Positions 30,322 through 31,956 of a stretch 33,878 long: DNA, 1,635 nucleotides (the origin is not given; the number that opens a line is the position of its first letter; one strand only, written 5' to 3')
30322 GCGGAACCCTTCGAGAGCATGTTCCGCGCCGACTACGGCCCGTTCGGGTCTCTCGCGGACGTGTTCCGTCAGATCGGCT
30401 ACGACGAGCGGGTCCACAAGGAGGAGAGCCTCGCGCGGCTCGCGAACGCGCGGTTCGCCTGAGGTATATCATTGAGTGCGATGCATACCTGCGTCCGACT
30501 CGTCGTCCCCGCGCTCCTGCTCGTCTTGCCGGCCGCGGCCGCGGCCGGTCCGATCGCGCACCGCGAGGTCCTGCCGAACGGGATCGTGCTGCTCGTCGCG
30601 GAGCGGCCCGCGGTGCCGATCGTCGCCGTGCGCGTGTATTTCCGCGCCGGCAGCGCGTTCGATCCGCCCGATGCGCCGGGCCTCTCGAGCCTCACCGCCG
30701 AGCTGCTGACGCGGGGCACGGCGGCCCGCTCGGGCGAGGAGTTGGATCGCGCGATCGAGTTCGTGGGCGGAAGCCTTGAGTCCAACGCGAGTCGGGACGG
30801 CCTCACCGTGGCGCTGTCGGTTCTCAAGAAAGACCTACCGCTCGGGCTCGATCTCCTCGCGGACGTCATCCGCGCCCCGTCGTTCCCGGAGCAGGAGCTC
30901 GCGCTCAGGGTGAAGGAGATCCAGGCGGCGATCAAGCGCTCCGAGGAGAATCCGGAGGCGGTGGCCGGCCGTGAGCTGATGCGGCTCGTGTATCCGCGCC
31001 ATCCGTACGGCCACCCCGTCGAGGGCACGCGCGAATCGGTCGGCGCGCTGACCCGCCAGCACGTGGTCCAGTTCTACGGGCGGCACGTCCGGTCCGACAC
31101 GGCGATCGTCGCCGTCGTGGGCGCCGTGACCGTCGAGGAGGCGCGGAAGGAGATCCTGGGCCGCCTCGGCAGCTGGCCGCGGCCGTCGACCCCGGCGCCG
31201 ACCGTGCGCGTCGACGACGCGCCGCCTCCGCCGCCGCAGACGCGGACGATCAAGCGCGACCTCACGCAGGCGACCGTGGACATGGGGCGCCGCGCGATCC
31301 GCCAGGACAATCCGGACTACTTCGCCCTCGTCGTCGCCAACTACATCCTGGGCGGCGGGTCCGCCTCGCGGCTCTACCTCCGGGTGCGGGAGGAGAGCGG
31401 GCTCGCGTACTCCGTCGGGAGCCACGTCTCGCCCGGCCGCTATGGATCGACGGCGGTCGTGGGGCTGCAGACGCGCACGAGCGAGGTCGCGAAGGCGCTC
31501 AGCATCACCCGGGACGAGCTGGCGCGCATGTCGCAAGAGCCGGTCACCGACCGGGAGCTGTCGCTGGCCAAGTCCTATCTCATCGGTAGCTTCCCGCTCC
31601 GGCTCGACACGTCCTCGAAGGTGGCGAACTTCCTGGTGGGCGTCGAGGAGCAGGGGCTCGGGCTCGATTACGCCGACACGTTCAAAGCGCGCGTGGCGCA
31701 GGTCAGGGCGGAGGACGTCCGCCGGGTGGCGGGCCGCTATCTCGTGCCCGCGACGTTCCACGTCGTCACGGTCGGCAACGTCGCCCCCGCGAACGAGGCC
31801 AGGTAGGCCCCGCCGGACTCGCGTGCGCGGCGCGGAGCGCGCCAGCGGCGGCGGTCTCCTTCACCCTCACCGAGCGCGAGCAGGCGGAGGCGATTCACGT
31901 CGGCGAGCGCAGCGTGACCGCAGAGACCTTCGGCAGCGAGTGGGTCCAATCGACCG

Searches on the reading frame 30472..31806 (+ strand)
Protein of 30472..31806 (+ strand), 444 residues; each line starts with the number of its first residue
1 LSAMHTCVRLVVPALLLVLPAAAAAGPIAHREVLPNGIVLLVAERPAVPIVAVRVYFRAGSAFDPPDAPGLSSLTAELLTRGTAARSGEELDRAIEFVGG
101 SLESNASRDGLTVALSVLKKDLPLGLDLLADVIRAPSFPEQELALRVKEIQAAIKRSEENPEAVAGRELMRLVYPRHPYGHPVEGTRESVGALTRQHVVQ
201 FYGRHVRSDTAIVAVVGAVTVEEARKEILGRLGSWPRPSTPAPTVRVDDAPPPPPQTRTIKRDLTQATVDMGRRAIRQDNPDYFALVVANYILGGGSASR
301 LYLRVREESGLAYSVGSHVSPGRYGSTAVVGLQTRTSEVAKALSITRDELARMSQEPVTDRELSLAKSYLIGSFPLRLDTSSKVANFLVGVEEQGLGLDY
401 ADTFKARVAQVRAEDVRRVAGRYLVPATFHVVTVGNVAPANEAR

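Call 27: search_protein_families(library=pfam, proteins=[window:30472-31806:+], max_evalue=0.00001)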
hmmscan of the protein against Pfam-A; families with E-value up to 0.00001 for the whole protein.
window:30472-31806:+ (444 aa): 2 families
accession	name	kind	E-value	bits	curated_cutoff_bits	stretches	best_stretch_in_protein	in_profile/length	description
PF05193.26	Peptidase_M16_C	-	2.4e-33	115.9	23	1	193-368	2-179/181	Peptidase M16 inactive domain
PF00675.25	Peptidase_M16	-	2.9e-23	82.8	22.3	1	43-186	5-148/149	Insulinase (Peptidase family M16)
